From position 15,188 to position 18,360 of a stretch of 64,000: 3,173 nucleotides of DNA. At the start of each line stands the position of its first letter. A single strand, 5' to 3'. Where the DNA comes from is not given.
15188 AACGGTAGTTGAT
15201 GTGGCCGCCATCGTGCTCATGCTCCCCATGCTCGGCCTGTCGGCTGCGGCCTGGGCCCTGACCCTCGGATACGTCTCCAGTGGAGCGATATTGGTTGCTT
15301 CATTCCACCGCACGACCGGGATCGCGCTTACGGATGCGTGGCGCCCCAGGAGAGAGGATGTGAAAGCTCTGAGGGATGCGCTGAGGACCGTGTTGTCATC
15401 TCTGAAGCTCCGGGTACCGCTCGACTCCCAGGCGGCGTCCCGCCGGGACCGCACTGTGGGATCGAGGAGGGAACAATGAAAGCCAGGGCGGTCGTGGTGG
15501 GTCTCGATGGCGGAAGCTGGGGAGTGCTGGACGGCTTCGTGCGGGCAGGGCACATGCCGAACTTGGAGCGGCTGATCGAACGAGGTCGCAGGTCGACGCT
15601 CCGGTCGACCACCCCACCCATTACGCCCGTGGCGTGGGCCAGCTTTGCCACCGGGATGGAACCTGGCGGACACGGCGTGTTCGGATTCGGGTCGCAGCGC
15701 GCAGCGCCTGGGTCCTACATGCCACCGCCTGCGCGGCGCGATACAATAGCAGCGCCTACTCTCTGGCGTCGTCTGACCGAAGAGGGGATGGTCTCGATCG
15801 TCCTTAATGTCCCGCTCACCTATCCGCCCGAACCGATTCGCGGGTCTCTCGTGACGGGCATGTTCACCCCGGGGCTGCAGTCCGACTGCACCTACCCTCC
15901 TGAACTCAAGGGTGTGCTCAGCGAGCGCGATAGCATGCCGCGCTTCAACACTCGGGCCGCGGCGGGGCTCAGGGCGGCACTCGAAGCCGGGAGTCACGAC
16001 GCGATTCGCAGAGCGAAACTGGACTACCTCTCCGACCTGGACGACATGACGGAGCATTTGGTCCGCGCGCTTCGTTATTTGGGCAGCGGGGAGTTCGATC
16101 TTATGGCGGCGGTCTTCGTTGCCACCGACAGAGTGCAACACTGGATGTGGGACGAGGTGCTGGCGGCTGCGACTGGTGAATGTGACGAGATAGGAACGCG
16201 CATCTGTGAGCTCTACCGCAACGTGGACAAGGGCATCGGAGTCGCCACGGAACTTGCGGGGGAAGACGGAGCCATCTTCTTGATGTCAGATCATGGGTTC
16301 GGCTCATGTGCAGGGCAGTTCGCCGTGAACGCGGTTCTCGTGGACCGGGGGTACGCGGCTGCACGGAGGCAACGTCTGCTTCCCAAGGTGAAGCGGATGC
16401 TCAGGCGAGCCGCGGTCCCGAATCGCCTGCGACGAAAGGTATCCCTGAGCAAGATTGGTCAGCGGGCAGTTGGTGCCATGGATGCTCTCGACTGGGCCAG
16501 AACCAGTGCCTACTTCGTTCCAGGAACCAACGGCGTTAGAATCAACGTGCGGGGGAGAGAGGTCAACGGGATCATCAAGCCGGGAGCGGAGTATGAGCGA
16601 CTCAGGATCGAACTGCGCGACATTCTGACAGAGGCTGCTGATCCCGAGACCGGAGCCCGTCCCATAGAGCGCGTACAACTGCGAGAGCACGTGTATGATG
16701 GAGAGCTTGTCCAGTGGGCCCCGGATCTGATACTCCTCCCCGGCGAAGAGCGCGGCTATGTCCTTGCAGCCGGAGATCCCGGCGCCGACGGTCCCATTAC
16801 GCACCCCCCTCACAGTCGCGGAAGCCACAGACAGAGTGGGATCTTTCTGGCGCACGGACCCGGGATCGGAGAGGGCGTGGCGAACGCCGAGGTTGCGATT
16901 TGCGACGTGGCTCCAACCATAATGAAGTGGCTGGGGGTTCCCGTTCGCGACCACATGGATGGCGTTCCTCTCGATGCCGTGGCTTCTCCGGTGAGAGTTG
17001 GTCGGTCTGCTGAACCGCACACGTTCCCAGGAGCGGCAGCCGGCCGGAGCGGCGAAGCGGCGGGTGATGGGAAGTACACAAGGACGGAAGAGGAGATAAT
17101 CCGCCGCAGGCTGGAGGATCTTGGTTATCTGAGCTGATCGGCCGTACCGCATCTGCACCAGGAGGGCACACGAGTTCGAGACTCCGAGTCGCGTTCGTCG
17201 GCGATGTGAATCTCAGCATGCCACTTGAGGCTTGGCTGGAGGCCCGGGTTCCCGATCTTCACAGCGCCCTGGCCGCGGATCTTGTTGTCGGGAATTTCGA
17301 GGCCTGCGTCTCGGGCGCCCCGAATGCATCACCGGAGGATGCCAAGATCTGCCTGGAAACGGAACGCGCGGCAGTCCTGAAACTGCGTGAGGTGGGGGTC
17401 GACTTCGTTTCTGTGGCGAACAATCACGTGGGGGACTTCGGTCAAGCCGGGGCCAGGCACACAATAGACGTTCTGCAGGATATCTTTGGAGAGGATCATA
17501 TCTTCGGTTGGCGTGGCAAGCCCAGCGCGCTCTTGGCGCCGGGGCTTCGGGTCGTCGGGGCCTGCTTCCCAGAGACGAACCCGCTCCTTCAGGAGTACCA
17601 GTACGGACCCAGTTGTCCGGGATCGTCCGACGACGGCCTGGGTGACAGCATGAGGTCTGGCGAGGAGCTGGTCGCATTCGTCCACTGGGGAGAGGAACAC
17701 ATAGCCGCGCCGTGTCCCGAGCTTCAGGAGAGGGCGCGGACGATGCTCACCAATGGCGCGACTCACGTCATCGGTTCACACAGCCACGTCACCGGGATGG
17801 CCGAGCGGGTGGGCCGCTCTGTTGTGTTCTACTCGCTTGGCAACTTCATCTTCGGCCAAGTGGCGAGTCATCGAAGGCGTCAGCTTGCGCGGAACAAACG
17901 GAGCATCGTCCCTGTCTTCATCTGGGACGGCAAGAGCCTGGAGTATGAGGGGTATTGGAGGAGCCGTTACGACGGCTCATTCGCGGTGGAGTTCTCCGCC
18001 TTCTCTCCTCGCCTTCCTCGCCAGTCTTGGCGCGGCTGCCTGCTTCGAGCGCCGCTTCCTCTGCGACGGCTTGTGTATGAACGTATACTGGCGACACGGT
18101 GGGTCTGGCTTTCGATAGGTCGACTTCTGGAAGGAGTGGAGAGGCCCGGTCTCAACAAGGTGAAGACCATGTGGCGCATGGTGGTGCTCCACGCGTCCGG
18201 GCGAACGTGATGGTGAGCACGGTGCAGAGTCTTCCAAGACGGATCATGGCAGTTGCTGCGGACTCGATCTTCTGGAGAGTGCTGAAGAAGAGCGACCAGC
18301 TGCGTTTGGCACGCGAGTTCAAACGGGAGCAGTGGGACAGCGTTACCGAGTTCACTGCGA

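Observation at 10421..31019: Wzx/Wzy exopolysaccharide locus predicting a glycosaminoglycan-like, C5-epimerised and possibly amide-decorated polymer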

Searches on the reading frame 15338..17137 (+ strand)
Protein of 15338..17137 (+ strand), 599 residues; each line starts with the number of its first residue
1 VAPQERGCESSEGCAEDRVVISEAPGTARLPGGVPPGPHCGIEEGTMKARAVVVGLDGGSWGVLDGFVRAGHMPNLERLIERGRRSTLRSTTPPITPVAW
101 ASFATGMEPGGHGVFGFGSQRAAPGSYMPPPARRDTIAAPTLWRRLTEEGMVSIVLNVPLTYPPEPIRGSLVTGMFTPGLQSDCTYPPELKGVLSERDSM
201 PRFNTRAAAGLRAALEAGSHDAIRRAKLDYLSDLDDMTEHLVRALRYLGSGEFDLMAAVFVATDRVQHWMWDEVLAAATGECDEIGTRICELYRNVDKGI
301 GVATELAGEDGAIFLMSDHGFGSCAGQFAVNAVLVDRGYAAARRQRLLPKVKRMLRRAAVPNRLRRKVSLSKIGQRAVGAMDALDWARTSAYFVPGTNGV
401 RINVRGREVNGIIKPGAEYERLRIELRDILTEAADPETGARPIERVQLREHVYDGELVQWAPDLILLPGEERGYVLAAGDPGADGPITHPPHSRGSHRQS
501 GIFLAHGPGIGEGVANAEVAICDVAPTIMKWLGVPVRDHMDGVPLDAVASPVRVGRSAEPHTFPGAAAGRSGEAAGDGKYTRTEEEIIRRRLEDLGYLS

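Call 3: search_protein_families(library=pfam, proteins=[window:15338-17137:+], max_evalue=0.01)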
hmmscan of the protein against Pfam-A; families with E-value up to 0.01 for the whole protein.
window:15338-17137:+ (599 aa): 1 family
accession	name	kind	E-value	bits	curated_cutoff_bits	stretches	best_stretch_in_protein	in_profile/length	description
PF01663.27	Phosphodiest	-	1.8e-28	100.5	23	1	52-470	2-319/342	Type I phosphodiesterase / nucleotide pyrophosphatase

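Call 5: search_protein_families(library=ncbifam, proteins=[window:15338-17137:+], max_evalue=0.01)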
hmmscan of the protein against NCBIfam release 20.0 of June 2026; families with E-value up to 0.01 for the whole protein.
window:15338-17137:+ (599 aa): 2 families
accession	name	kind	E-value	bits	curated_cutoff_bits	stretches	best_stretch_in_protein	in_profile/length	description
TIGR02335.1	hydr_PhnA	equivalog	0.0018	17.4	407.55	1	49-116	13-80/408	phosphonoacetate hydrolase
NF010322.0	PRK13759.1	equivalog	0.0056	15.2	481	0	72-120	31-79/486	arylsulfatase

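Call 80: search_solved_structures(query=window:15476-17137:+, max_evalue=0.001)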
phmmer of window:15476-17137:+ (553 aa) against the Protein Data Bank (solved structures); distinct sequences matched with E-value up to 0.001: 2.
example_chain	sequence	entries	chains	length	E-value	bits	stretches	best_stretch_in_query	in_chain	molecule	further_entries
3szy_A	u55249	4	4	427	3.1e-05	26.2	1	4-104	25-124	phosphonoacetate hydrolase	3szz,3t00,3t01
3t02_A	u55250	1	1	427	0.00015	24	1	4-104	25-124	phosphonoacetate hydrolase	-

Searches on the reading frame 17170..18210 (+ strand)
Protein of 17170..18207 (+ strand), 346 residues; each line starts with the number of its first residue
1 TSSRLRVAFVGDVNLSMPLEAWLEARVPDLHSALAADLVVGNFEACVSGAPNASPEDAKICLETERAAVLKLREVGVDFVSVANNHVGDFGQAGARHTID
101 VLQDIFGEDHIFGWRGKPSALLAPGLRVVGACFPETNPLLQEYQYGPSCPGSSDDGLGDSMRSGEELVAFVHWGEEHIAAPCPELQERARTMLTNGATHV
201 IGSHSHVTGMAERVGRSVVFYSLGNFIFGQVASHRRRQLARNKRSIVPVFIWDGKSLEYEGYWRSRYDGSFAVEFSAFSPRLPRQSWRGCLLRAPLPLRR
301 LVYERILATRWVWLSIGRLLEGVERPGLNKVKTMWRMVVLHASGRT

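Call 3: search_protein_families(library=pfam, proteins=[window:17206-18210:+], max_evalue=0.01)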
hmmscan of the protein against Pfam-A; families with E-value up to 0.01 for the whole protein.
window:17206-18210:+ (334 aa): 1 family
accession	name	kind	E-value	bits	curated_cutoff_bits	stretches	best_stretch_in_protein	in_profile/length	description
PF09587.15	PGA_cap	-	1e-32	114.1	27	2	153-218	190-255/255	Bacterial capsule synthesis protein PGA_cap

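Call 5: search_protein_families(library=ncbifam, proteins=[window:17206-18210:+], max_evalue=0.01)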
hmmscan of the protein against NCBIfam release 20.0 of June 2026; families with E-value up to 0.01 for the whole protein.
window:17206-18210:+ (334 aa): 1 family
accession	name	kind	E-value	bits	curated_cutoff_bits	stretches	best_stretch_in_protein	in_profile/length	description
NF038314.1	epimerase_MslH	equivalog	2.9e-06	25.9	700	1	166-215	267-316/439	lasso peptide C-terminal Trp epimerase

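Call 19: search_solved_structures(query=window:17206-18210:+, max_evalue=0.1, show_alignments=1)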
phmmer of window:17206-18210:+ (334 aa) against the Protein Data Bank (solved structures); distinct sequences matched with E-value up to 0.1: 3.
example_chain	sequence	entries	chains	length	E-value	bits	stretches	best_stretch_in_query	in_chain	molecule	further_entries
8gqb_A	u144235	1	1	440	0.0025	20.3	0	154-216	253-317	Poly-gamma-glutamate synthesis protein (Capsule biosynthesis protein)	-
8gq9_A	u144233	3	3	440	0.0025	20.3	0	154-216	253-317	Poly-gamma-glutamate synthesis protein (Capsule biosynthesis protein)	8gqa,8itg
8ith_A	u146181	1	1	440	0.019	17.4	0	25-91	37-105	Poly-gamma-glutamate synthesis protein (Capsule biosynthesis protein)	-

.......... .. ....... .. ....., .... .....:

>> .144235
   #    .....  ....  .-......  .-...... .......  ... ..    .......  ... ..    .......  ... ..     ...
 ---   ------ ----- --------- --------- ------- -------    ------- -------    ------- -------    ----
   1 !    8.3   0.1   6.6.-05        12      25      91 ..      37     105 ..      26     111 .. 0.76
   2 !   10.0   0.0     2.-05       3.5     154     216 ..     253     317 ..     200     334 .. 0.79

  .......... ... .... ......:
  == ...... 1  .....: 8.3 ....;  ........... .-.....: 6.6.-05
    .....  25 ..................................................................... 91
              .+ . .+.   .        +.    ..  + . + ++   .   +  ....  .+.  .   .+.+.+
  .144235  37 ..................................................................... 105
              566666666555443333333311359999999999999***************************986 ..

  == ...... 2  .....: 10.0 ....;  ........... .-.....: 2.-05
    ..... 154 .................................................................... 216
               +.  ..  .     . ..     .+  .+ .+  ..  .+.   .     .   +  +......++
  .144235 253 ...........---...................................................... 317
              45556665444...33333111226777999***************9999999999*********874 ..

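Call 75: find_homologous_proteins(query=window:17170-18207:+, max_evalue=0.00001)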
Query window:17170-18207:+ (346 aa): 1279 proteins with E <= 0.00001 among 8000 candidates; the best 120 are listed.
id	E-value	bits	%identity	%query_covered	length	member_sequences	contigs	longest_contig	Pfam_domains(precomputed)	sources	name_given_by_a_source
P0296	5.9e-225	764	100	95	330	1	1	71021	PF09587.16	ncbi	-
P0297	8.7e-89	316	46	95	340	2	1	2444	PF09587.16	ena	-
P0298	4.1e-87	311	46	95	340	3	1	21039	PF09587.16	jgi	jgi:hypothetical protein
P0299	5.1e-87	310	46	95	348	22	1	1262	PF09587.16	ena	-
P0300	3.5e-86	308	46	95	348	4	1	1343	PF09587.16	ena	-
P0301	1.3e-82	296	44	96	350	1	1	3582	PF09587.16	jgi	jgi:poly-gamma-glutamate synthesis protein (capsule biosynthesis protein)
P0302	2.8e-82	295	43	95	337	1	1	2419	PF09587.16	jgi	jgi:hypothetical protein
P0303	3.6e-82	294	43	95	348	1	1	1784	PF09587.16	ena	-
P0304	3.2e-80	288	43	97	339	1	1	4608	PF09587.16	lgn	-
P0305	1.9e-73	266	41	97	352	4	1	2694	PF09587.16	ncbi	-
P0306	1.9e-71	259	40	95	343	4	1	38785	PF09587.16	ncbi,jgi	-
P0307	4.1e-71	258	41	95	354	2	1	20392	PF09587.16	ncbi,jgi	jgi:hypothetical protein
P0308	6.2e-69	251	40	97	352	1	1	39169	PF09587.16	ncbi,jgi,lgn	jgi:hypothetical protein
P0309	8.1e-68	247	42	99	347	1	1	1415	PF09587.16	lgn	-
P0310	1.7e-66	243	46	75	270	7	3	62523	PF09587.16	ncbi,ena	-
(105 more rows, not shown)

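Call 76: find_encoding_contigs(protein=P0306, flank=10000, max_places=1)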
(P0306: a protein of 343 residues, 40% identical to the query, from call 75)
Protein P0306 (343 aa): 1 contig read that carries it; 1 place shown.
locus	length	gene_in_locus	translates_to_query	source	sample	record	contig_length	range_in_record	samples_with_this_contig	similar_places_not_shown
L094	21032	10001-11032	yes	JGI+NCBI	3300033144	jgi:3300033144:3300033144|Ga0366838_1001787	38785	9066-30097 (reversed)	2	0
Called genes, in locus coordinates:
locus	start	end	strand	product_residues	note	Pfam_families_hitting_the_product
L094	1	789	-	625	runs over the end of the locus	PF20396:DUF6689, PF13860:FlgD_ig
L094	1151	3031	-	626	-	PF20396:DUF6689, PF13860:FlgD_ig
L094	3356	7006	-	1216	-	PF00112:Peptidase_C1, PF07602:DUF1565 (faint), PF22842:Pel9A-like_beta_helix (faint), PF05048:NosD, PF13229:Beta_helix, PF00041:fn3 (faint), PF13229:Beta_helix (weak), PF13860:FlgD_ig (weak)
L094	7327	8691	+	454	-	PF00890:FAD_binding_2 (faint), PF01266:DAO (faint), PF01494:FAD_binding_3 (weak), PF05834:Lycopene_cycl (weak), PF07992:Pyr_redox_2 (weak), PF12831:FAD_oxidored, PF22578:GGR_cat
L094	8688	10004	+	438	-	PF22842:Pel9A-like_beta_helix (weak), PF05048:NosD, PF13229:Beta_helix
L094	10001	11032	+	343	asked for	PF09587:PGA_cap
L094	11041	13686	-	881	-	PF01564:Spermine_synth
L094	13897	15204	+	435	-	PF25917:BSH_RND, PF25973:BSH_CzcB, PF25881:HH_YBHG (faint), PF25885:HH_EMRA (weak), PF25876:HH_MFP_RND, PF25954:Beta-barrel_RND_2, PF25990:Beta-barrel_YknX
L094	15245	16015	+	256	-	PF00005:ABC_tran, PF13304:AAA_21 (faint)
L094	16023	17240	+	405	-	PF12704:MacB_PCD, PF02687:FtsX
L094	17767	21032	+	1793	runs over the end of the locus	-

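Call 77: find_encoding_contigs(protein=P0308, flank=10000, max_places=1)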
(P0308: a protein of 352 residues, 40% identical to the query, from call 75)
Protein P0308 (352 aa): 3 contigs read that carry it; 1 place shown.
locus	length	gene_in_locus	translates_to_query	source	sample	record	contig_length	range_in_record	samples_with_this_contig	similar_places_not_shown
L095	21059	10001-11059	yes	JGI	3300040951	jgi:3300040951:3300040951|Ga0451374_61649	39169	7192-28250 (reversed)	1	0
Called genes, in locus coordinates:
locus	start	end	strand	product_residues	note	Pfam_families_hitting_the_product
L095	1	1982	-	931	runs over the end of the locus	PF00989:PAS, PF08448:PAS_4, PF13426:PAS_9, PF00989:PAS, PF08448:PAS_4, PF00989:PAS, PF13426:PAS_9, PF02518:HATPase_c, +5 more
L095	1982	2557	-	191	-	PF12728:HTH_17, PF00072:Response_reg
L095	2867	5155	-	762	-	PF00989:PAS (faint), PF08448:PAS_4, PF13426:PAS_9 (faint), PF00512:HisKA (faint), PF08448:PAS_4, PF02518:HATPase_c, PF00072:Response_reg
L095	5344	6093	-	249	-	PF10096:DUF2334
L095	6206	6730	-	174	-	-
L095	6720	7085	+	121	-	-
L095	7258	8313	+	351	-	PF00535:Glycos_transf_2, PF10111:Glyco_tranf_2_2, PF13641:Glyco_tranf_2_3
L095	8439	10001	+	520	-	PF01943:Polysacc_synt, PF13440:Polysacc_synt_3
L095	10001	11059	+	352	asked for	PF09587:PGA_cap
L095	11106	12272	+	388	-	PF04932:Wzy_C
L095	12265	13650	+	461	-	PF27533:CapK_C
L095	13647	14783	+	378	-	PF13439:Glyco_transf_4, PF13579:Glyco_trans_4_4, PF00534:Glycos_transf_1, PF13692:Glyco_trans_1_4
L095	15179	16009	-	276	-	PF05711:TylF, PF13578:Methyltransf_24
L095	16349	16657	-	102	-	-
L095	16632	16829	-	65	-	-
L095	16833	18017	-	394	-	-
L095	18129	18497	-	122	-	-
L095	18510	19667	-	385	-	PF13439:Glyco_transf_4, PF13579:Glyco_trans_4_4, PF00534:Glycos_transf_1, PF13692:Glyco_trans_1_4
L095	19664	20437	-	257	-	PF00551:Formyl_trans_N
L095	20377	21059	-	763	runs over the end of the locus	PF13439:Glyco_transf_4 (weak), PF13477:Glyco_trans_4_2, PF13579:Glyco_trans_4_4, PF00534:Glycos_transf_1, PF13692:Glyco_trans_1_4, PF13524:Glyco_trans_1_2 (weak), PF01522:Polysacc_deac_1 (faint)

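Call 78: find_encoding_contigs(protein=P0298, flank=10000, max_places=1)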
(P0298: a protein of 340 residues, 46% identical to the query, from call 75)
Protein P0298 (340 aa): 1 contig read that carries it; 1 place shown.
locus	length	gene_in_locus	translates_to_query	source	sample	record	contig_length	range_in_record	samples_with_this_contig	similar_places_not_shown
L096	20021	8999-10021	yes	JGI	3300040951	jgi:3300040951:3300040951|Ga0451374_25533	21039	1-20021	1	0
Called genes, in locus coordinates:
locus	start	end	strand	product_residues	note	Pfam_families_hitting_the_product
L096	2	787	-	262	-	?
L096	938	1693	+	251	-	-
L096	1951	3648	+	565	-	PF00082:Peptidase_S8, PF13860:FlgD_ig (weak)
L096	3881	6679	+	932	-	PF02563:Poly_export, PF10531:SLBB (weak), PF22461:SLBB_2 (weak), PF10531:SLBB, PF22461:SLBB_2 (weak), PF10531:SLBB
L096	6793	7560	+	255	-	-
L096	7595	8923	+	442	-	PF01943:Polysacc_synt, PF13440:Polysacc_synt_3 (weak)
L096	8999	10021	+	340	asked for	PF09587:PGA_cap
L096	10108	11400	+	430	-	PF04932:Wzy_C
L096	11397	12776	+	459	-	PF00501:AMP-binding (faint), PF27533:CapK_C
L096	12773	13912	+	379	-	PF13439:Glyco_transf_4, PF13579:Glyco_trans_4_4, PF20706:GT4-conflict (weak), PF00534:Glycos_transf_1, PF13692:Glyco_trans_1_4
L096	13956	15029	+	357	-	PF00534:Glycos_transf_1, PF13692:Glyco_trans_1_4, PF13524:Glyco_trans_1_2 (weak)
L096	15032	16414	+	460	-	PF27533:CapK_C (weak)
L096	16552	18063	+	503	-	PF16889:Hepar_II_III_N, PF07940:Hepar_II_III_C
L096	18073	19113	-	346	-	PF01384:PHO4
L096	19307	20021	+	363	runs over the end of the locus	PF02350:Epimerase_2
